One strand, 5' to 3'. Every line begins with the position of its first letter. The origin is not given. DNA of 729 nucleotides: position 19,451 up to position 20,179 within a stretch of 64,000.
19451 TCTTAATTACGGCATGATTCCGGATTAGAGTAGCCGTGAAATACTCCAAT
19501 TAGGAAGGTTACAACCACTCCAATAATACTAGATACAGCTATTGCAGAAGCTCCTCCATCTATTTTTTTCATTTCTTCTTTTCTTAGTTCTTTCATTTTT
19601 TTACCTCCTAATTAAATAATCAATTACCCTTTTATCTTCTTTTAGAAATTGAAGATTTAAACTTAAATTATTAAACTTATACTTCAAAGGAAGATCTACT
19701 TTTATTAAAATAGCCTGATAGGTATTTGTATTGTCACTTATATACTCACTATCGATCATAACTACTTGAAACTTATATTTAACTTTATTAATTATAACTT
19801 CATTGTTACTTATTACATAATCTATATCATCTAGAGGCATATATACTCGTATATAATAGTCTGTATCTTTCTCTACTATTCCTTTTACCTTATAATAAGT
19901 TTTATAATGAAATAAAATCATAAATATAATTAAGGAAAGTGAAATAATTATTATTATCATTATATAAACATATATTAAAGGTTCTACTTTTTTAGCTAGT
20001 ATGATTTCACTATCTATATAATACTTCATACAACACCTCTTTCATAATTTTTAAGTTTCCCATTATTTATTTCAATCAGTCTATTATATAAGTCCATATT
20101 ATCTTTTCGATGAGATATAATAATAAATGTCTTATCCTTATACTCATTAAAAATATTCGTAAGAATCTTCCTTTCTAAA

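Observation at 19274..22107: Two-peptide double-glycine bacteriocin locus with unannotated peptide genes and no visible immunity gene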

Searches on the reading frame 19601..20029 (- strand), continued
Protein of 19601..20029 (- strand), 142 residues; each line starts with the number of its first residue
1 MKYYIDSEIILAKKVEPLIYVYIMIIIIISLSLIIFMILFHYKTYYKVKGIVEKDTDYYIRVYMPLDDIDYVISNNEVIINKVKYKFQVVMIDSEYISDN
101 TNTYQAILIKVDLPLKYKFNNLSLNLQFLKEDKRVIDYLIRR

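Call 34: find_encoding_contigs(protein=P0203, flank=5000, max_places=3)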
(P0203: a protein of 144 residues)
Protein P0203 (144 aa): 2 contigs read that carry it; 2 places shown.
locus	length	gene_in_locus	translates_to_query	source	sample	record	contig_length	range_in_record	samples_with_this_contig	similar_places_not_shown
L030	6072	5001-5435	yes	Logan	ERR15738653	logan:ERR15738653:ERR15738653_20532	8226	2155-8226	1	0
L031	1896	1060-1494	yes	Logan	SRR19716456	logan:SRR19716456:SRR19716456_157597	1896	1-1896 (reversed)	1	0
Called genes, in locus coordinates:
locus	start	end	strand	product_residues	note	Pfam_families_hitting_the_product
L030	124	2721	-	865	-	PF00690:Cation_ATPase_N, PF00122:E1-E2_ATPase, PF00702:Hydrolase, PF13246:Cation_ATPase, PF08282:Hydrolase_3 (weak), PF00689:Cation_ATPase_C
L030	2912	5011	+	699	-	PF03412:Peptidase_C39, PF00664:ABC_membrane, PF00005:ABC_tran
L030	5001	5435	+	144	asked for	-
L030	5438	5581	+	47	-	-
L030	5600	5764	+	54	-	-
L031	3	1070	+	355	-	?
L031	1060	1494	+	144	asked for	-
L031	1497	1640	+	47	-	-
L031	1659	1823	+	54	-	-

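Call 35: find_encoding_contigs(protein=P0289, flank=5000, max_places=3)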
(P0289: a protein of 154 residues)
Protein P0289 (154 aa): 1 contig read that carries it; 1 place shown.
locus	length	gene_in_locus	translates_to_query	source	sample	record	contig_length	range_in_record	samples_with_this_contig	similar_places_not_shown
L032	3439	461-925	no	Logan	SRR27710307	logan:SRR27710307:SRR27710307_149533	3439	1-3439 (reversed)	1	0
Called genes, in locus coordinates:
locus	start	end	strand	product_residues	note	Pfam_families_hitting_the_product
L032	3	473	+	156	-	?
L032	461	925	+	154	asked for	-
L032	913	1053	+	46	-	-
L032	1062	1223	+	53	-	-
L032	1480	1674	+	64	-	PF01165:Ribosomal_S21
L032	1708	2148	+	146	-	PF09424:YqeY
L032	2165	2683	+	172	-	-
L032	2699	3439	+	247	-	?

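Call 36: find_encoding_contigs(protein=P0244, flank=5000, max_places=3)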
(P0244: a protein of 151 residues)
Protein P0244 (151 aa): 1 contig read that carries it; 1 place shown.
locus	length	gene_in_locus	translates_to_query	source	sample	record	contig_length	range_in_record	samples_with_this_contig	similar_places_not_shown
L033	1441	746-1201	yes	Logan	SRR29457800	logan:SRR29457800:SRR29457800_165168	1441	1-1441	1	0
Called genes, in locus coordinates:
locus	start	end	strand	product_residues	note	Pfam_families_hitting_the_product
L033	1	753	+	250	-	?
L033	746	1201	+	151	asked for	-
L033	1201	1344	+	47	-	-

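Call 37: find_encoding_contigs(protein=P0212, flank=5000, max_places=3)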
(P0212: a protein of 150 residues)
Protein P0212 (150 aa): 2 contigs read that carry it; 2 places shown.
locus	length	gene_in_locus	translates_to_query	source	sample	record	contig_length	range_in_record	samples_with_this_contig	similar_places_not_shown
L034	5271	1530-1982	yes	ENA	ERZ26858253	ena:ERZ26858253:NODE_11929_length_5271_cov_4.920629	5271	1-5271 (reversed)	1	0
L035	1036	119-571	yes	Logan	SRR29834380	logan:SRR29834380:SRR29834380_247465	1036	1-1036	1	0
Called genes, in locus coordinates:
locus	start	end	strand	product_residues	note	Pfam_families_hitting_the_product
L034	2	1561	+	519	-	?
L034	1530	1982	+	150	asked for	-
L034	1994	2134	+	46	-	-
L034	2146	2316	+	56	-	-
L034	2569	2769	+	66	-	PF01165:Ribosomal_S21 (weak)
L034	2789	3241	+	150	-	PF09424:YqeY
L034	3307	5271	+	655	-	?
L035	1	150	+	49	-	?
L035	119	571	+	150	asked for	-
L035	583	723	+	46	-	-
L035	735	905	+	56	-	-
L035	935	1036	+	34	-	?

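Call 44: list_cluster_members(proteins=[P0164, P0167, P0172, P0189, P0203, P0212, P0220, P0258, P0281, P0289])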
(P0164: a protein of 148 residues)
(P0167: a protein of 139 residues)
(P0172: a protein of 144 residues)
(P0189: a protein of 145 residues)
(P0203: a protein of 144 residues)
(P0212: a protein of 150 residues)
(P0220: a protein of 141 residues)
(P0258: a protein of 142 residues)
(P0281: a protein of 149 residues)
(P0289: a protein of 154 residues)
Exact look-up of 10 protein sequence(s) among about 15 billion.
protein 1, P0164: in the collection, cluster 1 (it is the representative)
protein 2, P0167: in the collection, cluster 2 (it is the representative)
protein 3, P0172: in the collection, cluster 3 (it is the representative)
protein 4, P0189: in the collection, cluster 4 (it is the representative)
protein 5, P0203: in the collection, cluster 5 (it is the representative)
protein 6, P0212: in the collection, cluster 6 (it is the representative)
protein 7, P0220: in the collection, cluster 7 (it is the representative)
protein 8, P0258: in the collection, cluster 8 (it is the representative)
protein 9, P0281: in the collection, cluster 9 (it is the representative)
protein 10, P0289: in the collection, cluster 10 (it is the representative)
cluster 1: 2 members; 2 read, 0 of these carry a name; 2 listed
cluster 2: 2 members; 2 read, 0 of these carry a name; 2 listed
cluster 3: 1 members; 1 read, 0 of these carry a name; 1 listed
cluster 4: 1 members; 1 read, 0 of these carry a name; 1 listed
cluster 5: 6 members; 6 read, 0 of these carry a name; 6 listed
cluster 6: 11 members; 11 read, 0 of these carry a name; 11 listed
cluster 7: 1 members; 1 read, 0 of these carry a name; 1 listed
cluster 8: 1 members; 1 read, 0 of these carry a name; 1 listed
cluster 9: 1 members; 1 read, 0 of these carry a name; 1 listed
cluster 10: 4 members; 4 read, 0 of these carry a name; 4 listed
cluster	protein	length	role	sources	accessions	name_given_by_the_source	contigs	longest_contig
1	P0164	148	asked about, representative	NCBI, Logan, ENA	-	-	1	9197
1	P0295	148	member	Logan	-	-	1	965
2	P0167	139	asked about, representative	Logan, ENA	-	-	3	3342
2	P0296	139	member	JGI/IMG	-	-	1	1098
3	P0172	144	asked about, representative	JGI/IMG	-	-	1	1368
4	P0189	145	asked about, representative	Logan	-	-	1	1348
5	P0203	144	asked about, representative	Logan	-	-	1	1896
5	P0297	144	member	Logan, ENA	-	-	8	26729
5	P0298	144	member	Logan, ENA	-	-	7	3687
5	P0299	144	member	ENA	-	-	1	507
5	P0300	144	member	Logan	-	-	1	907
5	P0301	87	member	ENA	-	-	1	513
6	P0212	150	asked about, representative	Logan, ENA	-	-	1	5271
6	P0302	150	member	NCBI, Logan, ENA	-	-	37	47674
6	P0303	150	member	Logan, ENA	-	-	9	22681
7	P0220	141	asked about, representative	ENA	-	-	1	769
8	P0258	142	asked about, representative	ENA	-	-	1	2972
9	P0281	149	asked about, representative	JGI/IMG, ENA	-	-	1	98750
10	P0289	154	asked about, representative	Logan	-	-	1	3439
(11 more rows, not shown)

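Call 62: search_protein_families(library=ncbifam, proteins=[L027:912-2993:+, L030:2912-5011:+, L027:2990-3436:+, L030:5001-5435:+, L034:1530-1982:+, L033:746-1201:+, L027:3593-3760:+, L030:5600-5764:+, L032:1062-1223:+, L032:913-1053:+], max_evalue=0.1)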
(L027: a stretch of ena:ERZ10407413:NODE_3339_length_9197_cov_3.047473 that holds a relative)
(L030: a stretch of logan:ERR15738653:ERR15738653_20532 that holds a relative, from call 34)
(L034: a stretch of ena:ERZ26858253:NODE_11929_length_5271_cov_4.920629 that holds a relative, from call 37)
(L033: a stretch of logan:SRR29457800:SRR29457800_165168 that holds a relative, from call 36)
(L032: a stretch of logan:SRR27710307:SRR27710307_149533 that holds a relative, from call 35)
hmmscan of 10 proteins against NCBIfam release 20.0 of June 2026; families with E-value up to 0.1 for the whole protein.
L027:912-2993:+ (693 aa): 182 families (the best 25 are shown)
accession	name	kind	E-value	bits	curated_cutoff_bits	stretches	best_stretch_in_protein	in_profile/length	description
TIGR01193.1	bacteriocin_ABC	subfamily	1.4e-133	446.9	523.85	1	12-681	4-684/708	peptide cleavage/export ABC transporter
TIGR01846.1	type_I_sec_HlyB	subfamily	1.3e-105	354.2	725.55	1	20-682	5-668/694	type I secretion system permease/ATPase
TIGR03796.1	NHLM_micro_ABC1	equivalog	1.6e-103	347.3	853.3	1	7-680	5-686/710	NHLP family bacteriocin export ABC transporter peptidase/permease/ATPase subunit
TIGR03375.1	type_I_sec_LssB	subfamily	4.8e-98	329.2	693.1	1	18-682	5-678/696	type I secretion system permease/ATPase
NF045998.1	cleave_ABC_plasm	equivalog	4.3e-94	316.1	500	1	9-669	2-664/673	Mbov_0121 family peptidase domain-containing ABC transporter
TIGR03797.1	NHLM_micro_ABC2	equivalog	3.8e-73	247.1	709.4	1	94-680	74-659/686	NHLP bacteriocin export ABC transporter permease/ATPase subunit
TIGR02203.1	MsbA_lipidA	equivalog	5.6e-70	236.4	602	1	174-680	28-543/572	lipid A export permease/ATP-binding protein MsbA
TIGR02204.1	MsbA_rel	hypoth_equivalog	2.3e-67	228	780.4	1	153-681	11-550/576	ABC transporter, permease/ATP-binding protein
TIGR00958.1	3a01208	subfamily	1.6e-62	211.8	874.6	1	124-684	124-692/711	antigen peptide transporter 2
TIGR01842.1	type_I_sec_PrtD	subfamily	7.5e-61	206.3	510.15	1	157-685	3-533/544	type I secretion system permease/ATPase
NF008381.0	PRK11176.1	equivalog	1.6e-57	195.2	867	1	193-683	59-556/582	lipid A ABC transporter ATP-binding protein/permease MsbA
TIGR02857.1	CydD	equivalog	2.8e-57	194.9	435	1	168-678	11-529/529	thiol reductant ABC exporter subunit CydD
NF045513.1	HepA_fam_ABC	equivalog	2.8e-57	194.5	725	1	190-680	86-583/610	heterocyst formation ABC transporter subunit HepA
NF008364.0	PRK11160.1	equivalog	3.9e-54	184.2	630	1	233-683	94-552/575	heme ABC transporter ATP-binding protein/permease CydC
NF052233.1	CphA_assoc_ABC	equivalog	2.2e-51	175.1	880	1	210-683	241-720/766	cyanophycin metabolism-associated ABC transporter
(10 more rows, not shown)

L030:2912-5011:+ (699 aa): 184 families (the best 25 are shown)
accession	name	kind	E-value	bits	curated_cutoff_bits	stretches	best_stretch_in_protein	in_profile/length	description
TIGR01193.1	bacteriocin_ABC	subfamily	3.8e-130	435.6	523.85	1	13-688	5-689/708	peptide cleavage/export ABC transporter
TIGR03796.1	NHLM_micro_ABC1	equivalog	2.3e-110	369.9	853.3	1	13-687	11-691/710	NHLP family bacteriocin export ABC transporter peptidase/permease/ATPase subunit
TIGR01846.1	type_I_sec_HlyB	subfamily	2e-103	347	725.55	1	22-688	7-672/694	type I secretion system permease/ATPase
TIGR03375.1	type_I_sec_LssB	subfamily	9.8e-100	334.8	693.1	1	18-687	5-681/696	type I secretion system permease/ATPase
NF045998.1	cleave_ABC_plasm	equivalog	1.4e-93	314.3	500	1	8-673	1-666/673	Mbov_0121 family peptidase domain-containing ABC transporter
TIGR02203.1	MsbA_lipidA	equivalog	4.4e-75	253.3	602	1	161-687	16-548/572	lipid A export permease/ATP-binding protein MsbA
TIGR03797.1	NHLM_micro_ABC2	equivalog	4.9e-73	246.8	709.4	1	96-687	76-664/686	NHLP bacteriocin export ABC transporter permease/ATPase subunit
TIGR02204.1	MsbA_rel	hypoth_equivalog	5.4e-73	246.6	780.4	1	165-688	22-555/576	ABC transporter, permease/ATP-binding protein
NF008381.0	PRK11176.1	equivalog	7.4e-62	209.5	867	1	174-687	39-558/582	lipid A ABC transporter ATP-binding protein/permease MsbA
TIGR00958.1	3a01208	subfamily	6.5e-61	206.5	874.6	1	142-687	140-693/711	antigen peptide transporter 2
TIGR01842.1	type_I_sec_PrtD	subfamily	4.9e-59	200.3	510.15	1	157-685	3-531/544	type I secretion system permease/ATPase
NF010178.0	PRK13657.1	equivalog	1.4e-58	198.8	733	1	152-687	11-549/588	glucan ABC transporter ATP-binding protein/ permease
NF045513.1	HepA_fam_ABC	equivalog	4.1e-57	193.9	725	1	189-687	85-588/610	heterocyst formation ABC transporter subunit HepA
NF052233.1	CphA_assoc_ABC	equivalog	1.7e-55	188.7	880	1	194-687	223-722/766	cyanophycin metabolism-associated ABC transporter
NF008364.0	PRK11160.1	equivalog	6.8e-55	186.7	630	1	238-688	99-555/575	heme ABC transporter ATP-binding protein/permease CydC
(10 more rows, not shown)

L027:2990-3436:+ (148 aa): 1 family
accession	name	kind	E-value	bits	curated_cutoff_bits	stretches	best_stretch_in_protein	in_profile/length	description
NF045999.1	MAG1140_fam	equivalog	0.095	12.9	35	1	17-91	9-82/126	MAG1140 family protein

L030:5001-5435:+ (144 aa): 0 families

L034:1530-1982:+ (150 aa): 1 family
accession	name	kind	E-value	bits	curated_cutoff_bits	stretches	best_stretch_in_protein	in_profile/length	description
NF002717.0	PRK02561.1-1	exception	0.0018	18.4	153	1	29-103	2-71/97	cytochrome b559 subunit beta, long form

L033:746-1201:+ (151 aa): 0 families

L027:3593-3760:+ (55 aa): 3 families
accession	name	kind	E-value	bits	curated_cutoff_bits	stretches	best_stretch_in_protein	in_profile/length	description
TIGR03949.1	bact_IIb_cerein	subfamily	0.00055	19.7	21.5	1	2-23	2-23/45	class IIb bacteriocin, lactobin A/cerein 7B family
NF038034.1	lactGbeta_entB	subfamily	0.028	14.6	37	1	4-24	1-20/38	lactococcin G-beta/enterocin 1071B family bacteriocin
NF038035.1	lactGalph_entA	subfamily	0.054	13.6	37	0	4-15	1-12/35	lactococcin G-alpha/enterocin 1071A family bacteriocin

L030:5600-5764:+ (54 aa): 3 families
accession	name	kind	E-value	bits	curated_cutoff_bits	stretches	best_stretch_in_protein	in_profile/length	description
TIGR04149.1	GG_sam_targ_CFB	domain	0.016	15.1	25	1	2-18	14-30/43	TIGR04149 family rSAM-modified RiPP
TIGR03893.1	lant_SP_1948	subfamily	0.024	15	32.95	1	5-48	13-57/61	lichenicidin A2 family type 2 lantibiotic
NF038035.1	lactGalph_entA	subfamily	0.051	13.7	37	0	5-16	1-12/35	lactococcin G-alpha/enterocin 1071A family bacteriocin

L032:1062-1223:+ (53 aa): 4 families
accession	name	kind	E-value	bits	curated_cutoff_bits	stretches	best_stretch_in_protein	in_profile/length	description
NF038035.1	lactGalph_entA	subfamily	0.024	14.7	37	0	3-15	1-13/35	lactococcin G-alpha/enterocin 1071A family bacteriocin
NF038034.1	lactGbeta_entB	subfamily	0.067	13.4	37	1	3-20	1-18/38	lactococcin G-beta/enterocin 1071B family bacteriocin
TIGR03949.1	bact_IIb_cerein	subfamily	0.069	12.9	21.5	1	3-16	4-17/45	class IIb bacteriocin, lactobin A/cerein 7B family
NF009381.0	PRK12740.1-5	subfamily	0.095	11.1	583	1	10-43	522-555/692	elongation factor G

L032:913-1053:+ (46 aa): 3 families
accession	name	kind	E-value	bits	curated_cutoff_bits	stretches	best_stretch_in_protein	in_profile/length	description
TIGR03949.1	bact_IIb_cerein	subfamily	2.4e-06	27.2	21.5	1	2-35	2-35/45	class IIb bacteriocin, lactobin A/cerein 7B family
NF038034.1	lactGbeta_entB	subfamily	0.0075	16.5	37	1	4-37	1-23/38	lactococcin G-beta/enterocin 1071B family bacteriocin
NF038392.1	div_DrpB_YedR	equivalog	0.033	14.5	50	1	6-44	47-85/86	cell division protein DrpB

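Call 63: search_protein_families(library=pfam, alignment_id=A2, max_evalue=1)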
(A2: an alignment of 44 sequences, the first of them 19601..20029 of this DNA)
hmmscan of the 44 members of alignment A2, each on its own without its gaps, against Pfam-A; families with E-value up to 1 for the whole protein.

A. member 1, window:19601-20029:- (142 aa): 2 families
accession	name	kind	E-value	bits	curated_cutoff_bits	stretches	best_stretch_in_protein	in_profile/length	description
PF15145.11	DUF4577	-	0.015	15.7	27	1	17-82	61-119/128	Domain of unknown function (DUF4577)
PF04584.19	Pox_A28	-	0.26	11.9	27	1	20-107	5-92/140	Poxvirus A28 family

B. families by the number of members that match (of 44 scanned): 34 families (the first 25 are shown)
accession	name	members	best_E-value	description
PF00895.25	ATP-synt_8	2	0.57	ATP synthase protein 8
PF18131.8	KN17_SH3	1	0.0069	KN17 SH3-like domain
PF15145.11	DUF4577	1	0.015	Domain of unknown function (DUF4577)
PF09125.15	COX2-transmemb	1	0.018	Cytochrome C oxidase subunit II, transmembrane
PF07009.16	NusG_II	1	0.023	NusG domain II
PF09087.17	Cyc-maltodext_N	1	0.023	Cyclomaltodextrinase, N-terminal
PF04603.18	Mog1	1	0.024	Ran-interacting Mog1 protein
PF14221.11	DUF4330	1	0.037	Domain of unknown function (DUF4330)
PF25630.1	Phycodna_minor_capsid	1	0.046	Phycodnaviridae minor capsid protein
PF18692.7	DUF5640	1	0.052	Family of unknown function (DUF5640)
PF22783.1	BapA_N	1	0.052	BapA, prefix-like domain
PF05393.16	Hum_adeno_E3A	1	0.054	Human adenovirus early E3A glycoprotein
PF07019.17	EMC6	1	0.055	EMC6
PF23265.1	Ig-like_KY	1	0.057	KY-like, immunoglobulin-like domain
PF13520.12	AA_permease_2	1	0.065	Amino acid permease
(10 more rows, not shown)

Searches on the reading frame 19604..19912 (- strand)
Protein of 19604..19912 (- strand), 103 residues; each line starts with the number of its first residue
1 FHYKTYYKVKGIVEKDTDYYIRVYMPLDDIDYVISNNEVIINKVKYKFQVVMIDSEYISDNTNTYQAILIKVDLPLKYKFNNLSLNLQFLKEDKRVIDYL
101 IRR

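Call 85: predict_structure(alignment_id=A5)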
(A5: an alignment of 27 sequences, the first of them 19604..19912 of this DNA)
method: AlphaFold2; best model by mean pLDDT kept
length: 103 residues; sequences in the alignment: 27
mean_pLDDT: 93.3   pTM: 0.80
mean pLDDT of the five models: 93.3, 93.0, 92.5, 91.3, 90.4
residues with pLDDT >= 90: 89; 70-90: 10; 50-70: 4; < 50: 0
segments of 3 or more residues with pLDDT < 50: none
pLDDT, mean of each block of 10 residues (from residue 1): 92 96 96 95 97 95 96 96 98 79 66
secondary structure, 60 per line:
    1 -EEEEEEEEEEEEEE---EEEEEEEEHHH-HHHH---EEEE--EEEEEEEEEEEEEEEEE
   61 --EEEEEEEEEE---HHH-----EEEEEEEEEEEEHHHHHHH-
elements in order: E2-15 E19-26 H31-34 E38-41 E44-60 E63-72 E84-95 H96-102

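Call 87: fold_search(model_id=the predicted structure, library=pdb)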
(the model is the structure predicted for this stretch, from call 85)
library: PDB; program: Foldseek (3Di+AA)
matches with E <= 10: 779; with E <= 0.001: 0
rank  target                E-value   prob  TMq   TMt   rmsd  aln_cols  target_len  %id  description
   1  8wpe_A                6.5e-03  0.97  0.39  0.06   8.1       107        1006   16  Structure of monkeypox virus polymerase complex F8-A22-E4-H5 (tag-free A22) with exogenous DNA (released 2023-11-29)
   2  5n2e                  6.9e-03  0.99  0.43  0.06   4.9        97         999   15  Structure of the E9 DNA polymerase from vaccinia virus (released 2017-11-29)
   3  5n2h                  8.3e-03  0.97  0.39  0.06   7.9       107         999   17  Structure of the E9 DNA polymerase exonuclease deficient mutant (D166A+E168A) from vaccinia virus (released 2017-11-29)
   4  8zis_D                2.0e-02  0.96  0.46  0.11   7.0       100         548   11  HerA Hexamer (released 2025-03-12)
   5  8ftm_B                2.5e-02  0.95  0.45  0.09   4.5       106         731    7  Setx-ssRNA-ADP-SO4 complex (released 2023-10-25)
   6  4kkt_B                2.7e-02  1.00  0.66  0.29   4.5       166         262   10  Crystal Structure of BesA (P21 form) (released 2013-07-10)
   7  4kkt_A                2.7e-02  1.00  0.66  0.29   4.5       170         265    9  Crystal Structure of BesA (P21 form) (released 2013-07-10)
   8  8zis_C                2.7e-02  0.93  0.44  0.11   7.1       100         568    9  HerA Hexamer (released 2025-03-12)
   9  4l8j                  3.4e-02  0.89  0.42  0.17   5.4        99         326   12  Crystal structure of a Putative efflux transporter (BACEGG_01895) from Bacteroides eggerthii DSM 20697 at 2.06 A resolut (released 2013-07-03)
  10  4kkt_D                3.7e-02  1.00  0.64  0.29   4.8       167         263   10  Crystal Structure of BesA (P21 form) (released 2013-07-10)
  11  5xu0_B                4.2e-02  0.99  0.55  0.28   3.6        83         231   12  Structure of the membrane fusion protein Spr0693 from Streptococcus pneumoniae R6 (released 2018-01-24)
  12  8zis_B                4.2e-02  0.87  0.43  0.11   7.0       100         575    8  HerA Hexamer (released 2025-03-12)
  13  8zis_F                4.4e-02  0.90  0.43  0.11   7.2       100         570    8  HerA Hexamer (released 2025-03-12)
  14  6iok_J                5.0e-02  0.87  0.44  0.17   5.4        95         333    7  Cryo-EM structure of multidrug efflux pump MexAB-OprM (0 degree state) (released 2019-04-03)
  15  4kkt_C                5.3e-02  1.00  0.66  0.29   4.6       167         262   10  Crystal Structure of BesA (P21 form) (released 2013-07-10)
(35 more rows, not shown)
